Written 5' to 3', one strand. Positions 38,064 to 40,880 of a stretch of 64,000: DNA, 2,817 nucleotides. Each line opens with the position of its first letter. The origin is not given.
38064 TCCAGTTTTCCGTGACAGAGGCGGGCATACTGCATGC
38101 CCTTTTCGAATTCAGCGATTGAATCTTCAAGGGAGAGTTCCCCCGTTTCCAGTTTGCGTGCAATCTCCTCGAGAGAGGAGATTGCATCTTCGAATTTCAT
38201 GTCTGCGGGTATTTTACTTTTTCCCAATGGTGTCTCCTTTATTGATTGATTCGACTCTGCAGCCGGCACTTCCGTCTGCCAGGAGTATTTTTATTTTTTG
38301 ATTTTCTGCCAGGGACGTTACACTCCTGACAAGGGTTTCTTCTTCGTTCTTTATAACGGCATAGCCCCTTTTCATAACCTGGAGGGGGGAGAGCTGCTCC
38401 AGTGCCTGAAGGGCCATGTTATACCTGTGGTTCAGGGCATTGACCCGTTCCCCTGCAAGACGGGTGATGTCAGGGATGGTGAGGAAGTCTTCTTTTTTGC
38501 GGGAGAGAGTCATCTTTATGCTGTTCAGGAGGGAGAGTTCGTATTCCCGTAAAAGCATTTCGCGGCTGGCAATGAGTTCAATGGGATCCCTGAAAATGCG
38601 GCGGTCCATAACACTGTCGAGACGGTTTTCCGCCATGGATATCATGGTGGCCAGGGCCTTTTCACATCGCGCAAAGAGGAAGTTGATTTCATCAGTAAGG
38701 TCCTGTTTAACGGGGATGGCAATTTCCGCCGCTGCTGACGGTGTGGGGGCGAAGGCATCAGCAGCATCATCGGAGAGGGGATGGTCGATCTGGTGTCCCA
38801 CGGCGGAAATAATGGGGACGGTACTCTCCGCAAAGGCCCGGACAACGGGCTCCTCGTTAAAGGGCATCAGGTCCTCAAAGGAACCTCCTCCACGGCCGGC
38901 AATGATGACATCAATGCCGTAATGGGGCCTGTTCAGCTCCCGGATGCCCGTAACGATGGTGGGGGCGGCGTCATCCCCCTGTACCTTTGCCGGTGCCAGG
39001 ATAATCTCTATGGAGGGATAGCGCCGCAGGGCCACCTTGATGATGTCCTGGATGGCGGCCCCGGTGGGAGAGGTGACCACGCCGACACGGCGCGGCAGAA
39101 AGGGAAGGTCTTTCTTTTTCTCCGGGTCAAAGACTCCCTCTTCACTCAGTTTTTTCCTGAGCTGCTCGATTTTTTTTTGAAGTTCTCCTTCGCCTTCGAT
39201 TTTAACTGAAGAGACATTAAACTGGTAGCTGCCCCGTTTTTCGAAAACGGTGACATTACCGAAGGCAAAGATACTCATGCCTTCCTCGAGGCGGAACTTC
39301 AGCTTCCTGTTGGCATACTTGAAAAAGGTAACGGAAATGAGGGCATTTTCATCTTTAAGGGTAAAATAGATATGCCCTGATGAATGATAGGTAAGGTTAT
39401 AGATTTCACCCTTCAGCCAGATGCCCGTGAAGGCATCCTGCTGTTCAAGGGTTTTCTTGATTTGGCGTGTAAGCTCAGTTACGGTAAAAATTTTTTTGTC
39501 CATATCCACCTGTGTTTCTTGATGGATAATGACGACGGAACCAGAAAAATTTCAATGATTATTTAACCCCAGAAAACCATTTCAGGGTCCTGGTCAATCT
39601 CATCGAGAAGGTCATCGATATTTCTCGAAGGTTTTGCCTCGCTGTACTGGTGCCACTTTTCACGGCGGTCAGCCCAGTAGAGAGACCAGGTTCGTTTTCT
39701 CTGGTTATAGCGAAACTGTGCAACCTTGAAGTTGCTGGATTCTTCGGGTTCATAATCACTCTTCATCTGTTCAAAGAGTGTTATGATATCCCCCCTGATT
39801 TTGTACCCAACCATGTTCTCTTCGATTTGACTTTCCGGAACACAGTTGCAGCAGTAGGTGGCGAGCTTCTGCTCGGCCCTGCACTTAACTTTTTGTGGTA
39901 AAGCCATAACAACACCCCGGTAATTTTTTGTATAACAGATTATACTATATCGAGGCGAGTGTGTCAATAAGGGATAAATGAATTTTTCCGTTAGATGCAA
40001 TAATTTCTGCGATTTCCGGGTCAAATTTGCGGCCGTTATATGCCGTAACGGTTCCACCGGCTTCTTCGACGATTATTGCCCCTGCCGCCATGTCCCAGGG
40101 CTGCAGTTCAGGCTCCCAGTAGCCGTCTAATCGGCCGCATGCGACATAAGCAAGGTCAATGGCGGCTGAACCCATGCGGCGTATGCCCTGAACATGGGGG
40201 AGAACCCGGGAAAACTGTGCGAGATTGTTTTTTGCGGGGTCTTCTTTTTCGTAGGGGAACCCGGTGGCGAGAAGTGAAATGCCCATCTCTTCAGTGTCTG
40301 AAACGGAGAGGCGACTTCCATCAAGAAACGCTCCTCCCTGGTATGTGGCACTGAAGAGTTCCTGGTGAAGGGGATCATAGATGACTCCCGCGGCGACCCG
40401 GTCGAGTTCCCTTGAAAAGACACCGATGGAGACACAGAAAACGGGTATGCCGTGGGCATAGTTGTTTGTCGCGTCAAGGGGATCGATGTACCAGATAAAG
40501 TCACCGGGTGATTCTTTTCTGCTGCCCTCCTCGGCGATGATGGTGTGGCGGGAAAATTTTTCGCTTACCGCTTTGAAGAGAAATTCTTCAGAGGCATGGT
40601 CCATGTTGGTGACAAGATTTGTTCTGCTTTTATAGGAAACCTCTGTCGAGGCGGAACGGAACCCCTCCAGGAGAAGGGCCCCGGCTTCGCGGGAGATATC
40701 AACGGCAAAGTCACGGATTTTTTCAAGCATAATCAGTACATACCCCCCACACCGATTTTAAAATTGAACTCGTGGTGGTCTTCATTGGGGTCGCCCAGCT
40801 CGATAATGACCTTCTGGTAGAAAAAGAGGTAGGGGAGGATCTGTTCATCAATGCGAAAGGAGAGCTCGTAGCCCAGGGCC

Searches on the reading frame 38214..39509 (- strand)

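Call 84: search_protein_families(library=pfam, proteins=[window:38214-39509:-], max_evalue=0.00001)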
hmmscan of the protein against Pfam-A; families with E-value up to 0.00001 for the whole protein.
window:38214-39509:- (431 aa): 3 families
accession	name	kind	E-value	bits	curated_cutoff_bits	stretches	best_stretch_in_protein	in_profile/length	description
PF02601.20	Exonuc_VII_L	-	6.7e-83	279.2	35.9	1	126-417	1-314/315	Exonuclease VII, large subunit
PF13742.12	tRNA_anti_2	-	4.3e-29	101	27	1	8-102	1-94/95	OB-fold nucleic acid binding domain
PF01336.31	tRNA_anti-codon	-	9.9e-13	48.3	27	1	30-104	1-74/75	OB-fold nucleic acid binding domain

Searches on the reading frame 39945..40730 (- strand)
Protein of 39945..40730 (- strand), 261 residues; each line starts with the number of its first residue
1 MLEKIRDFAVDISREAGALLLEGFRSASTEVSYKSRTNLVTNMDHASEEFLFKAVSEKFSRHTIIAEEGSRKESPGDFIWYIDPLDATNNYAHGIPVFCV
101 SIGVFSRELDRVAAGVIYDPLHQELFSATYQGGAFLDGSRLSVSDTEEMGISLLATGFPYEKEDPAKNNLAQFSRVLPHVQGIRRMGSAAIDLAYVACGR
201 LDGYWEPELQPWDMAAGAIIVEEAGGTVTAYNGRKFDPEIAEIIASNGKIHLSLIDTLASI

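Call 84: search_protein_families(library=pfam, proteins=[window:39945-40730:-], max_evalue=0.00001)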
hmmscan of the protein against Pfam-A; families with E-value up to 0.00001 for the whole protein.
window:39945-40730:- (261 aa): 1 family
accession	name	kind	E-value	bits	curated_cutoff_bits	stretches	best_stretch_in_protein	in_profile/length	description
PF00459.30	Inositol_P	-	4.9e-66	223.4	27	1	2-255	2-263/271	Inositol monophosphatase family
